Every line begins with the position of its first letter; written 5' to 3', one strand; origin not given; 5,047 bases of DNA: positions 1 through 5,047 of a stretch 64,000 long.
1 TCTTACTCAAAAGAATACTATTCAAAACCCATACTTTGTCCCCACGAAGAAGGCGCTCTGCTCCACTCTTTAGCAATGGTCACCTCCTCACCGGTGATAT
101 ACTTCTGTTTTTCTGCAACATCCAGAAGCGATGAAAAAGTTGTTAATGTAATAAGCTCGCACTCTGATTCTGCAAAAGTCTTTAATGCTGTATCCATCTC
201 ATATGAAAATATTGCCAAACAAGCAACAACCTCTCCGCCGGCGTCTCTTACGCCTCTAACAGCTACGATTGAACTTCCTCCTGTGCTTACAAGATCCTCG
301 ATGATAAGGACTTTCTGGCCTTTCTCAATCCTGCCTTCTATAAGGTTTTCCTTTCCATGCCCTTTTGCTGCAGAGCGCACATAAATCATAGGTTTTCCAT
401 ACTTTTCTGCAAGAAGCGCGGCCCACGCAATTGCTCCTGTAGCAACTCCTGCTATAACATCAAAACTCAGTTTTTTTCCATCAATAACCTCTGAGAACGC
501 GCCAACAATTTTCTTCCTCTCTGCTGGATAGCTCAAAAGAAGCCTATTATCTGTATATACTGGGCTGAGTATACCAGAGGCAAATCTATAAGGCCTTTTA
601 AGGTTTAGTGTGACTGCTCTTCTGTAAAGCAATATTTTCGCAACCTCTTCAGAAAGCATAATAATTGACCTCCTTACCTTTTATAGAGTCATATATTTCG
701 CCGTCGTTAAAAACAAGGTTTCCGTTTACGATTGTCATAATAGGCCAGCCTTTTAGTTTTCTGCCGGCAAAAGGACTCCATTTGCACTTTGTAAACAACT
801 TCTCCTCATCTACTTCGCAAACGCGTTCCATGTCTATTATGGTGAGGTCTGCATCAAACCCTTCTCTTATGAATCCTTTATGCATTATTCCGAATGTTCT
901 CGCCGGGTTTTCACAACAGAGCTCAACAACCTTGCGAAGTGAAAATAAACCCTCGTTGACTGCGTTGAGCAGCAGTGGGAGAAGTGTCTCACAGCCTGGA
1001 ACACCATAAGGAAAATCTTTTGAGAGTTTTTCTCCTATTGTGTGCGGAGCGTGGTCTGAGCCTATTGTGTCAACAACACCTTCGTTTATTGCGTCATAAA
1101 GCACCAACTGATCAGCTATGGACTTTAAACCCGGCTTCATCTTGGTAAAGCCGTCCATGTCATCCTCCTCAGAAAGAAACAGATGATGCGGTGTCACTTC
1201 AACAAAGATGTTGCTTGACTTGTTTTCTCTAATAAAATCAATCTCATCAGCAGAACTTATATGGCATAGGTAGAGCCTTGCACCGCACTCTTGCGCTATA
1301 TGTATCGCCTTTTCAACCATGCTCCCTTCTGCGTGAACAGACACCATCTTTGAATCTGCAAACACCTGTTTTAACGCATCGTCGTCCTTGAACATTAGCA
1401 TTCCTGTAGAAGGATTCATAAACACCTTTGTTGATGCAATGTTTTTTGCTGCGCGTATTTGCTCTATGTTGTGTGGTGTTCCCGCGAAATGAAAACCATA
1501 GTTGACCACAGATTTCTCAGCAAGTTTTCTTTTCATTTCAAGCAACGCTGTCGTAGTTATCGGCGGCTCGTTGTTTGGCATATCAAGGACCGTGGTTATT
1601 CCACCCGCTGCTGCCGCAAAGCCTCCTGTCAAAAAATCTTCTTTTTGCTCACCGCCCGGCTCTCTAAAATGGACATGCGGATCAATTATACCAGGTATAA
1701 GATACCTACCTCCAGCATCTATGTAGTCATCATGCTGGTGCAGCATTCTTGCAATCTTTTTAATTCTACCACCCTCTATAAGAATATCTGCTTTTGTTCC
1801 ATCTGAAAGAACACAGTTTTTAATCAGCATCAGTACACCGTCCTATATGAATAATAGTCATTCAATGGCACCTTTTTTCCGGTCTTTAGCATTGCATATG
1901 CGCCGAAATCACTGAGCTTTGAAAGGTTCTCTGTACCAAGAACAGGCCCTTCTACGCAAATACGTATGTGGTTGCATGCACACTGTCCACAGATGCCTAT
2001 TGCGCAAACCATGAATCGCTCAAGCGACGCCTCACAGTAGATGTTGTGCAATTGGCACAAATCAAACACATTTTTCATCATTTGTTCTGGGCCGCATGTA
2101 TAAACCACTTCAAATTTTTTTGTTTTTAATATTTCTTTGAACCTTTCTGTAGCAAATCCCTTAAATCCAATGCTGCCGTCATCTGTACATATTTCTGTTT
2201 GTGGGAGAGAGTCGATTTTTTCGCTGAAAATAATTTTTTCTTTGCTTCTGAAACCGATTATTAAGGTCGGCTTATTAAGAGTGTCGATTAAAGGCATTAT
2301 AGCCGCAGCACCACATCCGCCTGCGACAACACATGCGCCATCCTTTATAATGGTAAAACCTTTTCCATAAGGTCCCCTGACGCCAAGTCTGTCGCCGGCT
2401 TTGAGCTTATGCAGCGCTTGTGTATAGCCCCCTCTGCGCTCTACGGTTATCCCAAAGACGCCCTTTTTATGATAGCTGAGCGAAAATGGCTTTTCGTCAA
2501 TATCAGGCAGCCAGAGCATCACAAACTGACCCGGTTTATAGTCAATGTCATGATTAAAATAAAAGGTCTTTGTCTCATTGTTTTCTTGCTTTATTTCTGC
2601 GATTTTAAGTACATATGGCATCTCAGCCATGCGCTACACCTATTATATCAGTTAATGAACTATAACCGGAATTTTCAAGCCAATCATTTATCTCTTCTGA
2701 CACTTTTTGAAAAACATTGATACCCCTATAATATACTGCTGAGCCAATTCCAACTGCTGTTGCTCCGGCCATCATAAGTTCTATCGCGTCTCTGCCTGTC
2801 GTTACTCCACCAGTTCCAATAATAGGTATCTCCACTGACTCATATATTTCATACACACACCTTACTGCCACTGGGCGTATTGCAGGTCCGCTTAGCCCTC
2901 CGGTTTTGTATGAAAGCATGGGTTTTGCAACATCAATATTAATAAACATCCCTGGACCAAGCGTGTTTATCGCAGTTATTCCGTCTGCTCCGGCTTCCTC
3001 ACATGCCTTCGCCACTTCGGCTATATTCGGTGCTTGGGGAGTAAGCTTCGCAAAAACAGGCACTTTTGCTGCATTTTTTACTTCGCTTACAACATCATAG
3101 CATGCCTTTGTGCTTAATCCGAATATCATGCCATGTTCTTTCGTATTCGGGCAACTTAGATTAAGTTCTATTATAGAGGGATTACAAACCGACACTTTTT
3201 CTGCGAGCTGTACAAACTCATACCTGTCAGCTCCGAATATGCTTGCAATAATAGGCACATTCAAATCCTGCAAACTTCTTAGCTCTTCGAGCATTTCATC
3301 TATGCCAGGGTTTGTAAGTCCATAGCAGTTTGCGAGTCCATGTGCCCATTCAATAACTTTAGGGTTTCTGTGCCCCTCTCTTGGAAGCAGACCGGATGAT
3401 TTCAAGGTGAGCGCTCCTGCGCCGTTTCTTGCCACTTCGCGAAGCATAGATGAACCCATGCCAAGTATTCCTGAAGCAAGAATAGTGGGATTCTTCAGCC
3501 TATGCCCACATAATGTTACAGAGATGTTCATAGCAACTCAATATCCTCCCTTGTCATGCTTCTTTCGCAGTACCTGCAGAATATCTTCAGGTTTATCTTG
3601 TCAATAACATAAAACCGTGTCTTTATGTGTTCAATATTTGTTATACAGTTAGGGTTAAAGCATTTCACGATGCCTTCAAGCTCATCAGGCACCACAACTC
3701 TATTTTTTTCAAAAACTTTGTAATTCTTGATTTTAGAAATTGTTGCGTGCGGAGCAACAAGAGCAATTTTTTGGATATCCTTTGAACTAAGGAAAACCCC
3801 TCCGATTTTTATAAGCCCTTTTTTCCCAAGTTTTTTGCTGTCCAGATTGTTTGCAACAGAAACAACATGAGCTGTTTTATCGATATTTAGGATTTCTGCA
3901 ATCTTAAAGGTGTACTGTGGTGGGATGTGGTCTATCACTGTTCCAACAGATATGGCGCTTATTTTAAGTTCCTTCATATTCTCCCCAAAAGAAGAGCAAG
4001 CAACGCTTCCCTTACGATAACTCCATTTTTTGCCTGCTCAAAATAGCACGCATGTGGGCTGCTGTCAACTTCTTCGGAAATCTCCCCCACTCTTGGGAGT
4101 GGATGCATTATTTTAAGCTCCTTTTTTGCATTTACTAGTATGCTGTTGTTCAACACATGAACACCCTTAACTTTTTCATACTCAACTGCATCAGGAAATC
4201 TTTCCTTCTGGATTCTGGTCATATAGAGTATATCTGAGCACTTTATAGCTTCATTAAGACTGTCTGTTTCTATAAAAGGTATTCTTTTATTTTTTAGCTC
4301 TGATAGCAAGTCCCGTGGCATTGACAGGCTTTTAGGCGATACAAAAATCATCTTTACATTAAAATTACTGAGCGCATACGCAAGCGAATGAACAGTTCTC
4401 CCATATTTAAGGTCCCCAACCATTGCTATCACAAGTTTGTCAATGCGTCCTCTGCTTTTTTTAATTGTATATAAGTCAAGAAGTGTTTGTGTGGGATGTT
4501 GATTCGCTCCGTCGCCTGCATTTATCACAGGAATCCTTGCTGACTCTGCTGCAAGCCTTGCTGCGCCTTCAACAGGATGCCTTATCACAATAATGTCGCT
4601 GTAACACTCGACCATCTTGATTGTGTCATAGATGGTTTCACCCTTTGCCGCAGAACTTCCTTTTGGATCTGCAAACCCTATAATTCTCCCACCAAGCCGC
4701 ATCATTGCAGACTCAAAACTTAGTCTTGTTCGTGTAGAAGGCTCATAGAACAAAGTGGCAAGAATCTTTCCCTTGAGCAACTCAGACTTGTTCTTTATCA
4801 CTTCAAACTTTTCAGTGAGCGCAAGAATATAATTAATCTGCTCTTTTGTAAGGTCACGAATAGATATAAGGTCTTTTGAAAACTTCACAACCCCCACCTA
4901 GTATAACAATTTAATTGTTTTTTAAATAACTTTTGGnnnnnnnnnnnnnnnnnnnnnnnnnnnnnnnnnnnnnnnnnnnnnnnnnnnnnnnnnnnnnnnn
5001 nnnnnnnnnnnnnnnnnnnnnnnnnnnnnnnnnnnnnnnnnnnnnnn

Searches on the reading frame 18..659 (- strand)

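Call 66: search_protein_families(library=pfam, proteins=[window:18-659:-], max_evalue=1e-10)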
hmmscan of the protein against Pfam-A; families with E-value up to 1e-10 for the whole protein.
window:18-659:- (213 aa): 1 family
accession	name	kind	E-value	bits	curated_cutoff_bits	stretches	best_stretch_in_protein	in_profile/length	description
PF00156.33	Pribosyltran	-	8e-13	48.4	26.3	1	45-169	9-142/158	Phosphoribosyl transferase domain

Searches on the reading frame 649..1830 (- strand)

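Call 66: search_protein_families(library=pfam, proteins=[window:649-1830:-], max_evalue=1e-10)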
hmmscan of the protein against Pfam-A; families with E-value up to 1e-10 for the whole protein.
window:649-1830:- (393 aa): 2 families
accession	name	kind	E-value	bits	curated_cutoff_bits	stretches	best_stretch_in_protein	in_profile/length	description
PF01979.26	Amidohydro_1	-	1.1e-28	100.9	25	1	43-373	1-345/345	Amidohydrolase family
PF07969.17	Amidohydro_3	-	3.9e-14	53.4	29.7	0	294-374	405-472/472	Amidohydrolase family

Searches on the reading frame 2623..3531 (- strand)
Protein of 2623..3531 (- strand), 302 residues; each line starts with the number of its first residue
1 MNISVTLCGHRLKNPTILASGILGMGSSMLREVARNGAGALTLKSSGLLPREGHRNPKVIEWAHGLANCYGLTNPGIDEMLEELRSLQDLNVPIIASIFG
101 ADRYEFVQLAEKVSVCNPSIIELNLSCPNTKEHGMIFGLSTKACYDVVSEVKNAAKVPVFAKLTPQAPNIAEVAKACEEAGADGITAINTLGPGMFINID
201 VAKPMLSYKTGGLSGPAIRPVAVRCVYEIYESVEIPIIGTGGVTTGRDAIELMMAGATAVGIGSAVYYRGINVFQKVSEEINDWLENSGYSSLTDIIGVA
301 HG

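Call 66: search_protein_families(library=pfam, proteins=[window:2623-3531:-], max_evalue=1e-10)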
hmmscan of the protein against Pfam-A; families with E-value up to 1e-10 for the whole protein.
window:2623-3531:- (302 aa): 1 family
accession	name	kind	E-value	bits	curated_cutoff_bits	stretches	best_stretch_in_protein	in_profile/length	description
PF01180.27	DHO_dh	-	1.4e-78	264.5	27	1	4-285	3-291/291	Dihydroorotate dehydrogenase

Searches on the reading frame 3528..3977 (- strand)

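Call 66: search_protein_families(library=pfam, proteins=[window:3528-3977:-], max_evalue=1e-10)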
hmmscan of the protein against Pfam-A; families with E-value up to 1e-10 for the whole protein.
window:3528-3977:- (149 aa): 2 families
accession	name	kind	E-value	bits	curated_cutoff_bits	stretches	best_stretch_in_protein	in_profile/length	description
PF01948.23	PyrI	-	6.9e-28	97.2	25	1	4-94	1-92/93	Aspartate carbamoyltransferase regulatory chain, allosteric domain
PF02748.20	PyrI_C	-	2.3e-17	63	23.4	1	99-146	1-48/48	Aspartate carbamoyltransferase regulatory chain, metal binding domain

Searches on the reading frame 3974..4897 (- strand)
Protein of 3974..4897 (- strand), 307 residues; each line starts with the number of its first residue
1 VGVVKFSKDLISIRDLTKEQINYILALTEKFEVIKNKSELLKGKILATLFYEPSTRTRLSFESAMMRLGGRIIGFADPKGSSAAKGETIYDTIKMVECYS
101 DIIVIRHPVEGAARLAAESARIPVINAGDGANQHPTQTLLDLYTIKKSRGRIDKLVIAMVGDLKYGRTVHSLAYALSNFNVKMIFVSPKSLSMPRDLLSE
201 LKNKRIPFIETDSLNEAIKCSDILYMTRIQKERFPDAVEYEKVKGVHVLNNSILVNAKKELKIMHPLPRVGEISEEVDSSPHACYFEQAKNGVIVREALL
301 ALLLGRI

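Call 66: search_protein_families(library=pfam, proteins=[window:3974-4897:-], max_evalue=1e-10)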
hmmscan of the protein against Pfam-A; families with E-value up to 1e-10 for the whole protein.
window:3974-4897:- (307 aa): 2 families
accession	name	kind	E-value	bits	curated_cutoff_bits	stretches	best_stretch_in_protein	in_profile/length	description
PF02729.26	OTCace_N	-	5.3e-50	169.8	29.9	1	8-146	1-147/148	Aspartate/ornithine carbamoyltransferase, carbamoyl-P binding domain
PF00185.30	OTCace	-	2.4e-31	109.3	29.4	1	155-303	3-157/157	Aspartate/ornithine carbamoyltransferase, Asp/Orn binding domain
